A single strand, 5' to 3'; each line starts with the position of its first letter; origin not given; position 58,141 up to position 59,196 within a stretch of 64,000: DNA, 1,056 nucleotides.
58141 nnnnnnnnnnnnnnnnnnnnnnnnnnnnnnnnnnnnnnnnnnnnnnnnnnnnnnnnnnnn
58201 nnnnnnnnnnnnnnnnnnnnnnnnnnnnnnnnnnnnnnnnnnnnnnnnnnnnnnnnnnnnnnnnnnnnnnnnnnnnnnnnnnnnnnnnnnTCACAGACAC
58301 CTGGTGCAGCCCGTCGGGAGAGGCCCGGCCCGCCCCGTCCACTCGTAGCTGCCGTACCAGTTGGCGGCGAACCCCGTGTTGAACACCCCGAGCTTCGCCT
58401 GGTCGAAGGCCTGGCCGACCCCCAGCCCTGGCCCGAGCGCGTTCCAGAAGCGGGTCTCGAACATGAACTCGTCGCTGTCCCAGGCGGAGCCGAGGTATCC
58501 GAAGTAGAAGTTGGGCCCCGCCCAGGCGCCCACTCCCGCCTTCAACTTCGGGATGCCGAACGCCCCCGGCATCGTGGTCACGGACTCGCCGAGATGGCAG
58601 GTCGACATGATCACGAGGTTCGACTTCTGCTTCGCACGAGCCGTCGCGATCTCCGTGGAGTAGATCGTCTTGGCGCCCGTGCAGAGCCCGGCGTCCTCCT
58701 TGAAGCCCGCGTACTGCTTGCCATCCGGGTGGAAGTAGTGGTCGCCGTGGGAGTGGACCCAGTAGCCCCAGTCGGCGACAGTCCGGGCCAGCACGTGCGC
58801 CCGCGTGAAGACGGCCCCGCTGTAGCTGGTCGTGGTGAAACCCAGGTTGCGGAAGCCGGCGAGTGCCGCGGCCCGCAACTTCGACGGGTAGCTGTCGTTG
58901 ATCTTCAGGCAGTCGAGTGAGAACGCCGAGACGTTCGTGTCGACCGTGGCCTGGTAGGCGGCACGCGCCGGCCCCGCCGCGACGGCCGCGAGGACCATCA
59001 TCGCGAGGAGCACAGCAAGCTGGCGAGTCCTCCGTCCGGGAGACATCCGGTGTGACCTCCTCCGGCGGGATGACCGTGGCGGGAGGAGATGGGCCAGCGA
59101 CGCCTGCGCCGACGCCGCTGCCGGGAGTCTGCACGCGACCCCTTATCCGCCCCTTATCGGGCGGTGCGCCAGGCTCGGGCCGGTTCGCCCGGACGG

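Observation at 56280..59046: Three-gene secreted operon: caspase-like (clan CD pattern) mini-protein, PepSY-like protein and a repeat-rich lipoprotein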

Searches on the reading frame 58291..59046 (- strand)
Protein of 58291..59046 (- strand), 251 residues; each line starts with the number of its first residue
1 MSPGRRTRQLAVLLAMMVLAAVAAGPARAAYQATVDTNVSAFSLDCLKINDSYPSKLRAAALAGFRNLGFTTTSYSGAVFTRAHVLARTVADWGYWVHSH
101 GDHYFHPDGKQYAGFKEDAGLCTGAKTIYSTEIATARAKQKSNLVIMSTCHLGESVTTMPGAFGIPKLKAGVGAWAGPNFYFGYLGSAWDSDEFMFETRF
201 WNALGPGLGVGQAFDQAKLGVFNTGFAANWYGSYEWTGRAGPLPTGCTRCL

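Call 3: search_protein_families(library=pfam, proteins=[window:58291-59046:-], max_evalue=1)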
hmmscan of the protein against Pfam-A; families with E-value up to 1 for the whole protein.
window:58291-59046:- (251 aa): 0 families

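Call 4: search_protein_families(library=ncbifam, proteins=[window:58291-59046:-], max_evalue=1)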
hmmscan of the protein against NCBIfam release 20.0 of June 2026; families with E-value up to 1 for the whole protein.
window:58291-59046:- (251 aa): 0 families

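Call 6: find_homologous_proteins(query=window:58291-59046:-, max_evalue=0.001)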
Query window:58291-59046:- (251 aa): 113 proteins with E <= 0.001 among 4323 candidates.
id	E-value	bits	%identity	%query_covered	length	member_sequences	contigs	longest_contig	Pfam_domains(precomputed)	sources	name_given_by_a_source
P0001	3.1e-169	579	100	100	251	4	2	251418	-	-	-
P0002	1.8e-158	544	93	100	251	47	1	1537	-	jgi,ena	-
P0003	4.0e-154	529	90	100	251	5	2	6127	-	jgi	jgi:hypothetical protein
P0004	1.5e-153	527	90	100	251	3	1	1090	-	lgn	-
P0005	3.9e-148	510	88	100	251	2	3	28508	-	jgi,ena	-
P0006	2.7e-141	487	84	100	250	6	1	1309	-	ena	-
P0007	1.6e-140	485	83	100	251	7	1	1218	-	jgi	jgi:hypothetical protein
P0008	8.7e-140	482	87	94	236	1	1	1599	-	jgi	jgi:hypothetical protein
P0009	5.3e-139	480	88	94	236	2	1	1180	-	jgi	jgi:hypothetical protein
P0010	5.0e-136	470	81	100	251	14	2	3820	-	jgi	-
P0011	6.8e-136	470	81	100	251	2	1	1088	-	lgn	-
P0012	7.6e-136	469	80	100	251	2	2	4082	-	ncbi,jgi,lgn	jgi:hypothetical protein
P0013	2.1e-135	468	79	100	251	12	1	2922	-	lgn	-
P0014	1.0e-133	463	78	100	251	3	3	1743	-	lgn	-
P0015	3.6e-133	461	79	100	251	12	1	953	-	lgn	-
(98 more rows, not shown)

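Call 7: search_solved_structures(query=window:58291-59046:-, max_evalue=10)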
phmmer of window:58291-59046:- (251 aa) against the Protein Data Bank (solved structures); distinct sequences matched with E-value up to 10: 4.
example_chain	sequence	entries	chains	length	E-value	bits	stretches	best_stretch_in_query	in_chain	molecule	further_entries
4rep_A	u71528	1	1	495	0.094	15.2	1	32-173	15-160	Gamma-carotene desaturase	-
6raw_A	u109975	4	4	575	0.3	13.6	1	96-155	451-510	CDC45L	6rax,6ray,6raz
9p1v_A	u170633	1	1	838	0.94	11.9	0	83-110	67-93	Histidine triad protein D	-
3zfj_A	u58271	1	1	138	1.7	11.1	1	82-110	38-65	PNEUMOCOCCAL HISTIDINE TRIAD PROTEIN D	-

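Call 12: search_solved_structures(query=A2, max_evalue=10, show_alignments=3)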
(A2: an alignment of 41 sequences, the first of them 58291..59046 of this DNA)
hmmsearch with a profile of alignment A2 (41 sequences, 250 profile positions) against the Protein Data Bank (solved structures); distinct sequences matched with E-value up to 10: 3.
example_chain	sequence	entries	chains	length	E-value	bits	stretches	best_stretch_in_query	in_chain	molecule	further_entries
8c8e_C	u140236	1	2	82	0.7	12.4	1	177-211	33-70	Phi3T YopN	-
8anu_C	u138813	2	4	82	0.74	12.3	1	177-211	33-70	YopN. Phi3T_93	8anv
8ant_A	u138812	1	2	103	1.2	11.7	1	177-211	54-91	YopN, Phi3T_93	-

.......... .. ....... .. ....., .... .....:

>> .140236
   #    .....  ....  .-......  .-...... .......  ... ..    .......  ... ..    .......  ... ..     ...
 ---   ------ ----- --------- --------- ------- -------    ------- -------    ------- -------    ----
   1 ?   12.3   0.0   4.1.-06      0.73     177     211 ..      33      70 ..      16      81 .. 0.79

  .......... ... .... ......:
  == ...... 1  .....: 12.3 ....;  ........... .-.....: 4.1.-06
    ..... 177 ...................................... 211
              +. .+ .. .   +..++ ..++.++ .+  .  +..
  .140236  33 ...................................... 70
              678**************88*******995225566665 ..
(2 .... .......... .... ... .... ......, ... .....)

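Call 13: find_related_loci(query=A2, collection=genome_contigs, flank=6000)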
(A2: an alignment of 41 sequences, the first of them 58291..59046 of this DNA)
Query A2 (251 aa) in genome_contigs; peptide patterns used: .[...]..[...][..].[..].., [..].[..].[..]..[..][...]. (x = any residue, [..] = any of these).
121 stretches matched a pattern; 101 encode a relative of the query (tblastn E <= 1e-3); the best 80 are kept; 80 distinct loci.
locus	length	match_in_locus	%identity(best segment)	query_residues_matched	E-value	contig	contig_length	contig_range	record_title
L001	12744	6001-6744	94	4-251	1e-144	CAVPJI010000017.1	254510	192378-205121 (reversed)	MAG: uncultured Chloroflexia bacterium isolate MFD00032.bin.2.190 genome assembly, contig: contig_46877, whole genome sh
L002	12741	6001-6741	81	4-250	8e-123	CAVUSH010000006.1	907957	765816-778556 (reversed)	MAG: uncultured Chloroflexia bacterium isolate MFD05942.bin.2.270 genome assembly, contig: contig_6407, whole genome sho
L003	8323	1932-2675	79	4-251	4e-122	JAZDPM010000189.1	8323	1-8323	MAG: Chloroflexota bacterium isolate MEGAHIT-group-0.837 k141_19488382, whole genome shotgun sequence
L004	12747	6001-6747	74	3-251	2e-114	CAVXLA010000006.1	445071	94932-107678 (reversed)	MAG: uncultured Chloroflexia bacterium isolate MFD05942.bin.2.338 genome assembly, contig: contig_44268, whole genome sh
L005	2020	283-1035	65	1-251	5e-119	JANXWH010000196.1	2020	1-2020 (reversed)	MAG: Chloroflexi bacterium isolate GL140_1_metabat_58 GL140_1_k141_551176, whole genome shotgun sequence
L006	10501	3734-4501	66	1-251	3e-111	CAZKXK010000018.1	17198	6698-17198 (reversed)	MAG TPA_asm: uncultured Anaerolineaceae bacterium isolate binchicken_co50_123 genome assembly, contig: NODE_3729_length_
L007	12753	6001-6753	67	1-251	3e-110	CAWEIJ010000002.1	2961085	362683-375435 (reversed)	MAG: uncultured Chloroflexia bacterium isolate MFD06435.bin.2.178 genome assembly, contig: contig_19661, whole genome sh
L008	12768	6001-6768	64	1-251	8e-110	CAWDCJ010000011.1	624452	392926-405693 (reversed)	MAG: uncultured Chloroflexia bacterium isolate MFD01872.bin.2.216 genome assembly, contig: contig_27656, whole genome sh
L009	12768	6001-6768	64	1-251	3e-109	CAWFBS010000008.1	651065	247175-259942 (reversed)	MAG: uncultured Chloroflexia bacterium isolate MFD02416.bin.1.133 genome assembly, contig: contig_2626, whole genome sho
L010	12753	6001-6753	65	1-251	8e-107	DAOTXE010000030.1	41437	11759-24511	MAG TPA_asm: Chloroflexota bacterium isolate H2_222 k103_2220811, whole genome shotgun sequence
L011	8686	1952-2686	65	1-251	3e-104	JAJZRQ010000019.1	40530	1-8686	MAG: Chloroflexi bacterium isolate SKS1.bin96 NODE_1643_length_40530_cov_9.200381, whole genome shotgun sequence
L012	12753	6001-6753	64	1-251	2e-103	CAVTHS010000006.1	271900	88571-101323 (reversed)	MAG: uncultured Chloroflexia bacterium isolate MFD05942.bin.2.84 genome assembly, contig: contig_32191, whole genome sho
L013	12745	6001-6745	90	4-251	1e-119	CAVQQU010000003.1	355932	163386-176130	MAG: uncultured Chloroflexia bacterium isolate MFD09848.bin.2.59 genome assembly, contig: contig_21644, whole genome sho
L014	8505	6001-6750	63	1-251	5e-98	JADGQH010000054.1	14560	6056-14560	MAG: Chloroflexota bacterium isolate Chersky.27_23 contig-100_524, whole genome shotgun sequence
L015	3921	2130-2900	56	1-251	1e-90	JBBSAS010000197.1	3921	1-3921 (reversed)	MAG: Candidatus Limnocylindrales bacterium isolate La6_metabat2.032 La6_metabat2.032_K_754748_L_3921_cov_41.8947, whole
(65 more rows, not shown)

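Call 14: predict_structure(alignment_id=A2)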
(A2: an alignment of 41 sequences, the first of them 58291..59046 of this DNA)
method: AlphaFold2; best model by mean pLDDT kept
length: 251 residues; sequences in the alignment: 41
mean_pLDDT: 87.7   pTM: 0.83
mean pLDDT of the five models: 87.7, 87.2, 86.3, 82.0, 71.6
residues with pLDDT >= 90: 166; 70-90: 48; 50-70: 25; < 50: 12
segments of 3 or more residues with pLDDT < 50: 20-28
pLDDT, mean of each block of 10 residues (from residue 1): 60 62 48 95 88 94 93 96 96 96 96 97 95 94 95 96 95 88 92 97 81 95 93 90 65 50
secondary structure, 60 per line:
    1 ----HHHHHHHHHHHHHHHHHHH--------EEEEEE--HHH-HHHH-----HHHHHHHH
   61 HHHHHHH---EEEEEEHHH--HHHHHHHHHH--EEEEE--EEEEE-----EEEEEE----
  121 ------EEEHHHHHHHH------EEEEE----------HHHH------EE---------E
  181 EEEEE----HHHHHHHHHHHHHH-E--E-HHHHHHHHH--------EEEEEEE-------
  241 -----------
elements in order: H5-23 E32-37 H44-47 H53-67 E71-76 H82-91 E94-98 E101-105 E111-116 E127-129 H130-137 E144-148 H159-162 E180-185 H190-203 H210-218 E227-233

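Call 17: fold_search(model_id=the predicted structure, library=pdb)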
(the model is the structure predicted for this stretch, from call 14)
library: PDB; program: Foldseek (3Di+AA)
matches with E <= 10: 794; with E <= 0.001: 72
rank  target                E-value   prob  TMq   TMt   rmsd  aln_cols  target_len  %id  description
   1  8tl0_B                2.3e-07  1.00  0.53  0.30   4.2       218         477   13  Structure of activated SAVED-CHAT filament (released 2024-03-06)
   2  8tl0_D                5.3e-07  1.00  0.48  0.27   4.9       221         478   13  Structure of activated SAVED-CHAT filament (released 2024-03-06)
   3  8tl0_A                8.2e-07  1.00  0.50  0.29   4.5       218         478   12  Structure of activated SAVED-CHAT filament (released 2024-03-06)
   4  8tl0_I                9.3e-07  1.00  0.51  0.29   6.2       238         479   12  Structure of activated SAVED-CHAT filament (released 2024-03-06)
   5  8tl0_C                1.3e-06  1.00  0.49  0.28   7.1       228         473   14  Structure of activated SAVED-CHAT filament (released 2024-03-06)
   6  3v3k_A                3.3e-05  1.00  0.48  0.49   8.2       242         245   11  Human caspase 9 in complex with bacterial effector protein (released 2013-03-06)
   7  6px9_C                3.8e-05  1.00  0.41  0.48   6.7       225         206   10  Crystal structure of procaspase-8 in complex with covalent small molecule inhibitor 63-R (released 2020-01-29)
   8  8wra                  4.0e-05  1.00  0.45  0.45   9.1       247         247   10  The Crystal Structure of CASP1 from Biortus (released 2023-11-15)
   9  6px9_B                4.5e-05  1.00  0.45  0.53   6.1       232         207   11  Crystal structure of procaspase-8 in complex with covalent small molecule inhibitor 63-R (released 2020-01-29)
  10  1shj_A                5.5e-05  1.00  0.43  0.50   6.4       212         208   14  Caspase-7 in complex with DICA allosteric inhibitor (released 2004-08-17)
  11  2ar9_A                5.8e-05  1.00  0.46  0.49   6.2       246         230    8  Crystal structure of a dimeric caspase-9 (released 2005-10-11)
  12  3s8e_E                8.5e-05  1.00  0.47  0.53   5.5       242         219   11  Phosphorylation regulates assembly of the caspase-6 substrate-binding groove (released 2012-04-11)
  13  6wi4_A                8.5e-05  1.00  0.47  0.50   8.0       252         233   12  Caspases from Scleractinian Coral (released 2020-08-26)
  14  2ar9_B                1.1e-04  1.00  0.45  0.48   7.4       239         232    8  Crystal structure of a dimeric caspase-9 (released 2005-10-11)
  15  8dj3_A                1.2e-04  1.00  0.50  0.59   5.4       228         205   10  Caspase-7 bound to novel allosteric inhibitor (released 2023-07-05)
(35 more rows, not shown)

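Call 19: search_protein_representatives(alignment_id=A2)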
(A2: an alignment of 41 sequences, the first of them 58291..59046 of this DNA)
Query: 41 sequences, 250 profile positions. Proteins with E-value up to 0.001 (for the whole library): 120; up to 1e-10: 91; up to 1e-30: 41. The best 120 are listed.
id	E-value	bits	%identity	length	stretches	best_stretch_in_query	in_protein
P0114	4.6e-108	376.6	-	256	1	5-250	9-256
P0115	3.1e-99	347.7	-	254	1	5-250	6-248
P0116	2.4e-85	302.2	-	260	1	9-250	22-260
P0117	2.3e-81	289.2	-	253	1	1-177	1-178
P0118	3.2e-80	285.4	-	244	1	4-250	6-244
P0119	3.3e-67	242.8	-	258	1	1-250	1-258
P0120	6.4e-63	228.8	-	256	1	1-250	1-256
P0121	1.0e-57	211.7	-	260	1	11-249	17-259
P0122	2.8e-56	207.0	-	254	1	6-250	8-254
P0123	3.4e-55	203.5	-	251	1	12-238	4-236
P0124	7.1e-55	202.4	-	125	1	126-249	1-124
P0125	2.0e-54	200.9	-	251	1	10-235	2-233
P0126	2.9e-54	200.4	-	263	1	4-178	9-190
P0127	2.3e-51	190.9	-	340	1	1-154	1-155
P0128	3.6e-45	170.6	-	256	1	1-173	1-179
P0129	6.0e-44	166.6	-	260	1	16-238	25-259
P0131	8.7e-43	162.8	-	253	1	6-240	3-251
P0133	7.4e-41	156.5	-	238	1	13-241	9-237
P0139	1.6e-37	145.6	-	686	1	95-179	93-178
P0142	4.4e-35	137.6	-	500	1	43-180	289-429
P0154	9.0e-30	120.2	-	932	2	25-87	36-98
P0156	3.6e-28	114.9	-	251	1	8-236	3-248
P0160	1.5e-26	109.6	-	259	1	9-239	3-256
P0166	2.3e-23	99.2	-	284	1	14-202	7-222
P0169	2.1e-22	96.0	-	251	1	18-232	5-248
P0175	2.0e-21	92.9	-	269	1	9-234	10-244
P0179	1.6e-20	89.9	-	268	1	8-222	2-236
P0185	1.6e-16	76.8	-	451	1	7-109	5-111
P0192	5.6e-14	68.4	-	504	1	94-155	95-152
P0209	2.7e-07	46.6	-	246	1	140-250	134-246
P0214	7.6e-06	41.8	-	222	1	59-218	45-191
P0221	1.1e-04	38.0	-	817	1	98-240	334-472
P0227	2.9e-04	36.6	-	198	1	58-235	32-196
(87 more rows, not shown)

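Call 20: search_protein_families(library=pfam, proteins=[P0221, P0214, P0227, P0209, P0142, P0139, P0154, P0192, P0185, P0169], max_evalue=0.1)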
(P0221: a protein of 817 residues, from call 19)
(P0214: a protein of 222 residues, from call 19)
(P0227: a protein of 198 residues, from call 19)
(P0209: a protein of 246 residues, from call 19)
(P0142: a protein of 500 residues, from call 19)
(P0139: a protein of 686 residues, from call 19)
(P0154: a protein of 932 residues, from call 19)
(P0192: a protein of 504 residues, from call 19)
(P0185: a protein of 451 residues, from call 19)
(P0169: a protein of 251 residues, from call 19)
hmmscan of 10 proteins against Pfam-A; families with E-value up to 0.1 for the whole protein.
P0221 (817 aa): 3 families
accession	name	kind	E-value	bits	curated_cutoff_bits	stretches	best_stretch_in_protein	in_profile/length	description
PF12770.12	CHAT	-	1e-30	107.6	24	1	193-470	5-289/289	CHAT domain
PF01364.23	Peptidase_C25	-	0.0007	19.4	23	1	329-475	231-374/374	Peptidase family C25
PF20308.4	TPR-S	-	0.0077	17.2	27.6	1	607-679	35-91/102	Tetratricopeptide Repeats-Sensor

P0214 (222 aa): 0 families

P0227 (198 aa): 0 families

P0209 (246 aa): 0 families

P0142 (500 aa): 0 families

P0139 (686 aa): 0 families

P0154 (932 aa): 0 families

P0192 (504 aa): 1 family
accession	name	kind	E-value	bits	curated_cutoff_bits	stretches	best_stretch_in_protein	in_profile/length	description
PF14862.11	Defensin_big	-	0.077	13.5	25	0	227-259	17-49/55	Big defensin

P0185 (451 aa): 0 families

P0169 (251 aa): 0 families

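Call 26: search_protein_families(library=pfam, proteins=[L001:6749-7690:+, L001:7696-8757:+], max_evalue=10)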
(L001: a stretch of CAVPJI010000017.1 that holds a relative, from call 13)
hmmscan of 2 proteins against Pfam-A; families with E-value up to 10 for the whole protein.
L001:6749-7690:+ (313 aa): 2 families
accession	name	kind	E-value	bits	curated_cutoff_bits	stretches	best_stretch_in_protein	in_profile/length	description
PF16940.10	Tic110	-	0.37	9.7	27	1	17-92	21-94/574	Chloroplast envelope transporter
PF21834.1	DUF6894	-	3.5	8.3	24.1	1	137-164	17-44/69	Domain of unknown function (DUF6894)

L001:7696-8757:+ (353 aa): 0 families

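Call 27: find_homologous_proteins(query=L001:6749-7690:+, max_evalue=0.001)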
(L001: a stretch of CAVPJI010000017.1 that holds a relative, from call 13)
Query L001:6749-7690:+ (313 aa): 222 proteins with E <= 0.001 among 8000 candidates; the best 120 are listed.
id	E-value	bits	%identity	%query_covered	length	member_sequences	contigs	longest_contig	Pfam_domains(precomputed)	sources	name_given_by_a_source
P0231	9.2e-182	622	95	99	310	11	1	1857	-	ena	-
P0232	5.5e-172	589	91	99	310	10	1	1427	-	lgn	-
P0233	3.5e-170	584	88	99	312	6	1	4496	-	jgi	jgi:hypothetical protein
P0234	2.3e-169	581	89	99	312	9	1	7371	-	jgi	jgi:hypothetical protein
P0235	5.5e-166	570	87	99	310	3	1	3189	-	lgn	-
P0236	1.9e-156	538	81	99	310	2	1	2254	-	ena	-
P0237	2.9e-153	528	80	99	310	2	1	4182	-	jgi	jgi:hypothetical protein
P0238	5.2e-151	521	81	99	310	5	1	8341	-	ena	-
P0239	2.4e-148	512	78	99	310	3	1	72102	-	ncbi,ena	-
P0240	4.1e-148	511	78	99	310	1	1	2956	-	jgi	jgi:hypothetical protein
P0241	3.7e-141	488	75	99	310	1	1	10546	-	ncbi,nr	ncbi:MAG TPA: hypothetical protein VER83_05680 [Candidatus Nanopelagicales bacterium]|nr:hypothetica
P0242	3.9e-139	482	74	99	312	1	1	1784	-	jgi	jgi:hypothetical protein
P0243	4.9e-139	481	74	99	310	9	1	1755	-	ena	-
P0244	3.2e-138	479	73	99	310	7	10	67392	-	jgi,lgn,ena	-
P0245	6.1e-138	478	73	99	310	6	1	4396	-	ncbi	-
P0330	3.5e-85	304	89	50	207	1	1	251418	-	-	-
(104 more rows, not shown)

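Call 30: search_solved_structures(query=A3, max_evalue=10, show_alignments=2)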
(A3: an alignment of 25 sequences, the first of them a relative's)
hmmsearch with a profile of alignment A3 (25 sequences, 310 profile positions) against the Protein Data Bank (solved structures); distinct sequences matched with E-value up to 10: 0.

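Call 37: predict_structure(alignment_id=A3)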
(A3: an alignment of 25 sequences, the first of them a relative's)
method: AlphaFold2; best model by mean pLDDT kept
length: 310 residues; sequences in the alignment: 25
mean_pLDDT: 82.3   pTM: 0.72
mean pLDDT of the five models: 82.3, 82.3, 81.4, 80.7, 79.3
residues with pLDDT >= 90: 186; 70-90: 66; 50-70: 12; < 50: 46
segments of 3 or more residues with pLDDT < 50: 1-44
pLDDT, mean of each block of 10 residues (from residue 1): 34 43 34 36 53 90 95 91 94 84 92 93 84 80 96 92 89 93 88 94 92 93 97 92 95 84 74 95 90 95 88
secondary structure, 60 per line:
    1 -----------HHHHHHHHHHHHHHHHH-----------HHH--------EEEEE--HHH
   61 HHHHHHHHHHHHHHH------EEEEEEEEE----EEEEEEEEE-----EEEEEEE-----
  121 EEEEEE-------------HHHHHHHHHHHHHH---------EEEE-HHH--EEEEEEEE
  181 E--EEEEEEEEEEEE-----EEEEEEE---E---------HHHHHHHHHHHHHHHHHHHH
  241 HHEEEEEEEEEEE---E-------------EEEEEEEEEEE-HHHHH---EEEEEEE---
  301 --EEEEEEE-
elements in order: H12-28 E51-55 H58-75 E82-90 E95-103 E109-115 E121-126 H140-153 E163-166 E173-181 E184-195 E201-207 H221-242 E243-253 E271-281 H283-287 E291-297 E303-309
